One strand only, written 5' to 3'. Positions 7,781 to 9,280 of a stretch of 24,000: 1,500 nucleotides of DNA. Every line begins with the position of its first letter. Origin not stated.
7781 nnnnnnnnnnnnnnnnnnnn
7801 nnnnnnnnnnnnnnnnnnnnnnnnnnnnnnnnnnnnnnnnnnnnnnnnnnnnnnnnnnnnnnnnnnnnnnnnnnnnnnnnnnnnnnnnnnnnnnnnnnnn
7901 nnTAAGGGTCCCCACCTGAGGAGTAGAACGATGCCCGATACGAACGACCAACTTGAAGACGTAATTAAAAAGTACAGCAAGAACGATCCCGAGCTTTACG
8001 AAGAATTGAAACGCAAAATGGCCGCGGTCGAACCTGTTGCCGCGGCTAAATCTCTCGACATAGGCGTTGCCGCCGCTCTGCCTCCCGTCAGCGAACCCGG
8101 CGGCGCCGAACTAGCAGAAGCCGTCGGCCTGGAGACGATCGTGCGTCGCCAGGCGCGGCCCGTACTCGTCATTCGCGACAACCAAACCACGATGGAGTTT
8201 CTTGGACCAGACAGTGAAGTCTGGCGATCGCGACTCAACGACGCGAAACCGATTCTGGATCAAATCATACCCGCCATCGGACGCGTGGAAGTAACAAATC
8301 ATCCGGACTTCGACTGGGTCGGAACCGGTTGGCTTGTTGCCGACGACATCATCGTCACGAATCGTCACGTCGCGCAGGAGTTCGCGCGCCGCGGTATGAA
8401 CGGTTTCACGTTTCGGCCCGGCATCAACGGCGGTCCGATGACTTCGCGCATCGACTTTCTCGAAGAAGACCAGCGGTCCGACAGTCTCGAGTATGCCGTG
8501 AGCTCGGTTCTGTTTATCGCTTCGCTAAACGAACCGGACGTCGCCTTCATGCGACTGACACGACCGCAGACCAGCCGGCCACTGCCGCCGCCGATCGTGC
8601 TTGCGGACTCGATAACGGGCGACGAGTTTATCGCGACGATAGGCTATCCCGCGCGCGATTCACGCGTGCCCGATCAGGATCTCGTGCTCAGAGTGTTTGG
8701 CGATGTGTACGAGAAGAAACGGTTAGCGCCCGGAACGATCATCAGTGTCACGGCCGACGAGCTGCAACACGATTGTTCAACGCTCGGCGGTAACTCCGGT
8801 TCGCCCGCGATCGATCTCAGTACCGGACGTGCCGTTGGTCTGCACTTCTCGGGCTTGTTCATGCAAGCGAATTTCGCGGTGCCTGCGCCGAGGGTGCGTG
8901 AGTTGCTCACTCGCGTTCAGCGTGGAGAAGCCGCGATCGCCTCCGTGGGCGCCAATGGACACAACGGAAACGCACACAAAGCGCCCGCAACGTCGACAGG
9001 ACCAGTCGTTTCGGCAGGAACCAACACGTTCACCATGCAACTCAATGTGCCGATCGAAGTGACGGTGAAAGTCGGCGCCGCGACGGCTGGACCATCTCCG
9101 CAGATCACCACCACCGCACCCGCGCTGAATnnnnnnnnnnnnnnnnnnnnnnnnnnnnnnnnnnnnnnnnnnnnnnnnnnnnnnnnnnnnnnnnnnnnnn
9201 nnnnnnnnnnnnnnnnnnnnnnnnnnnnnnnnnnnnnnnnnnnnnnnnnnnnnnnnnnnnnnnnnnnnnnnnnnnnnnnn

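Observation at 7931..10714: Single polypeptide combining an apparently active trypsin-fold protease with an apparently active double-HKD PLD domain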

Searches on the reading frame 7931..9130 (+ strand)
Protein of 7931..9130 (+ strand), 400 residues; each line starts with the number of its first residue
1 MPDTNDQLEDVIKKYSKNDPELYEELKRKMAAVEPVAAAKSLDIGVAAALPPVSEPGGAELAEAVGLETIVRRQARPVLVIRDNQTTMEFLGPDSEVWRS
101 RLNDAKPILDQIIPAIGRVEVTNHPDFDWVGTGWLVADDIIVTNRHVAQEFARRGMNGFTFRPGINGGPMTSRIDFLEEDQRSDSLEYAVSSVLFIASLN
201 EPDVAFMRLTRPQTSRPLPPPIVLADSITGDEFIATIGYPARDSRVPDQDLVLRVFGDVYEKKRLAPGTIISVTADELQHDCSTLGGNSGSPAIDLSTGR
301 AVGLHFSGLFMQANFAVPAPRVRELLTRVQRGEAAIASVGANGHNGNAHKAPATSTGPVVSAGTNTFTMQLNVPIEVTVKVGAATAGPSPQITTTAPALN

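Call 70: search_protein_representatives(protein=window:7931-9130:+)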
Query: 400 residues. Proteins with E-value up to 0.001 (for the whole library): 3191; up to 1e-10: 2132; up to 1e-30: 697. The best 150 are listed.
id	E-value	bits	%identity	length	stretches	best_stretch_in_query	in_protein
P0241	1.1e-125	436.3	64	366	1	10-334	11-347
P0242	6.4e-112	391.0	50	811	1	7-398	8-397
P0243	1.6e-106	373.2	48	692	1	3-394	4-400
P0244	6.6e-105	367.9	49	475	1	6-386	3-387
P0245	1.8e-101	356.6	46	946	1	2-397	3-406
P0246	1.3e-100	353.8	50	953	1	8-386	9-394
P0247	4.6e-100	352.0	51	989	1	68-392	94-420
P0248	1.0e-95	337.6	39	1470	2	17-362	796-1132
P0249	5.7e-93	328.6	40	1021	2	65-383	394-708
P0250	7.7e-93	328.2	47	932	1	6-385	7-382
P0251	3.0e-89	316.4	40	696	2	67-329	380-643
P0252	7.3e-86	305.2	47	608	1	7-387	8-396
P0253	3.2e-85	303.1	43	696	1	3-398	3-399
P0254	6.0e-84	298.9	48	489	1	64-389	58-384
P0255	6.6e-84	298.8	47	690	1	8-392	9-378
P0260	1.9e-82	293.9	39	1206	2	68-333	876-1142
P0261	3.4e-82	293.2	47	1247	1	56-399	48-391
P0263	4.8e-82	292.7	49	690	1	28-389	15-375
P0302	8.1e-71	255.7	41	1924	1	31-384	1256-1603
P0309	7.2e-69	249.3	42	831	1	40-384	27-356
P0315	4.2e-67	243.5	41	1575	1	5-338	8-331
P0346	8.6e-63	229.3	38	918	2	56-366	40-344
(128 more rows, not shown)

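Call 73: search_protein_families(library=pfam, proteins=[P0248, P0302, P0315, P0261, P0260, P0309, P0346, P0263], max_evalue=0.0001)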
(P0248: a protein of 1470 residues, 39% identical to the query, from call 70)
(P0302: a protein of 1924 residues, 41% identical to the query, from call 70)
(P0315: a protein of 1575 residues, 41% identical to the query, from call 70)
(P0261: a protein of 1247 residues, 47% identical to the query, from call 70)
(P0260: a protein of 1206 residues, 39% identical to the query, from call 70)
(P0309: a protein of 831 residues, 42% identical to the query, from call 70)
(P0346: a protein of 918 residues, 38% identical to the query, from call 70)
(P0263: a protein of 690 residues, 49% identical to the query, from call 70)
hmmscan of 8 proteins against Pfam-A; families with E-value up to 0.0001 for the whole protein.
P0248 (1470 aa): 4 families
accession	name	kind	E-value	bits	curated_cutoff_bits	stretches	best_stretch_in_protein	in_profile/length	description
PF01223.29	Endonuclease_NS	-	1.9e-36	126.3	23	1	1226-1442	10-217/223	DNA/RNA non-specific endonuclease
PF13365.12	Trypsin_2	-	1e-32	114.3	27.6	2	591-753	1-144/144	Trypsin-like peptidase domain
PF00089.32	Trypsin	-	5.2e-11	43.2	20.6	1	588-757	24-198/220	Trypsin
PF00656.27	Peptidase_C14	-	5.2e-07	30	21.4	1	3-181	17-192/233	Caspase domain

P0302 (1924 aa): 4 families
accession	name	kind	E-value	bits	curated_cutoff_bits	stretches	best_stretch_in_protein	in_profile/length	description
PF01223.29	Endonuclease_NS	-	5.8e-37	127.9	23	1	1673-1894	5-216/223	DNA/RNA non-specific endonuclease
PF13365.12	Trypsin_2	-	1.3e-16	62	27.6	1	1352-1525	1-144/144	Trypsin-like peptidase domain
PF13191.12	AAA_16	-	1.2e-09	39.3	32.6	1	136-275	2-148/167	AAA ATPase domain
PF24883.2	NPHP3_N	-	1e-05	26.2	24.8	1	158-287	25-147/164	Nephrocystin 3, N-terminal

P0315 (1575 aa): 4 families
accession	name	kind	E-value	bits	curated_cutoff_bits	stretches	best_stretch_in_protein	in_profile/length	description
PF13365.12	Trypsin_2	-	6e-17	63.2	27.6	1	125-297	1-144/144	Trypsin-like peptidase domain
PF13191.12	AAA_16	-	3.5e-07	31.3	32.6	1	720-846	2-147/167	AAA ATPase domain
PF24883.2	NPHP3_N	-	6.1e-07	30.2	24.8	1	730-873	12-164/164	Nephrocystin 3, N-terminal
PF01637.24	ATPase_2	-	6.6e-07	29.8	33.2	1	720-882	1-162/225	ATPase domain predominantly from Archaea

P0261 (1247 aa): 4 families
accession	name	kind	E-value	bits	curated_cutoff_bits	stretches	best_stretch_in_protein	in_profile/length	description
PF00082.27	Peptidase_S8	-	1.8e-29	103.4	21.8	2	797-978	1-159/288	Subtilase family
PF13365.12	Trypsin_2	-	5.6e-17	63.2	27.6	1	123-296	1-144/144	Trypsin-like peptidase domain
PF20308.4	TPR-S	-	5.5e-13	49.8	27.6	1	471-580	2-100/102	Tetratricopeptide Repeats-Sensor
PF13281.12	MAP3K_TRAF_bd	-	5.4e-07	29.4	24.1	1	489-650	174-325/371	MAP3K TRAFs-binding domain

P0260 (1206 aa): 2 families
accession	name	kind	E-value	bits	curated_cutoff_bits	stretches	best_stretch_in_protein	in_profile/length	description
PF13365.12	Trypsin_2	-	9.5e-37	127.4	27.6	2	623-787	1-144/144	Trypsin-like peptidase domain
PF00089.32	Trypsin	-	2e-12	47.8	20.6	1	621-791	25-198/220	Trypsin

P0309 (831 aa): 2 families
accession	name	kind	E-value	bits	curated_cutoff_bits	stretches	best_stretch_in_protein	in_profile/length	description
PF00149.33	Metallophos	-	3.5e-18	67.2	21.5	1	539-742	2-190/191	Calcineurin-like phosphoesterase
PF13365.12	Trypsin_2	-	3.9e-14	54.1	27.6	1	116-288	1-144/144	Trypsin-like peptidase domain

P0346 (918 aa): 3 families
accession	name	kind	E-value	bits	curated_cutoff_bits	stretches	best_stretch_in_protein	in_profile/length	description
PF13365.12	Trypsin_2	-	3.2e-38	132.1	27.6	2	713-873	1-144/144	Trypsin-like peptidase domain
PF20308.4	TPR-S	-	3.1e-09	37.8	27.6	1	431-545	15-101/102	Tetratricopeptide Repeats-Sensor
PF00089.32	Trypsin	-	1.3e-06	28.9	20.6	0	110-299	27-211/220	Trypsin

P0263 (690 aa): 2 families
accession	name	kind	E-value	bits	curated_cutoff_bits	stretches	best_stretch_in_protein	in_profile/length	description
PF01764.32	Lipase_3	-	5e-31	107.9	22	1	460-586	1-138/140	Lipase (class 3)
PF13365.12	Trypsin_2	-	1.3e-16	62.1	27.6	1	120-297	1-144/144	Trypsin-like peptidase domain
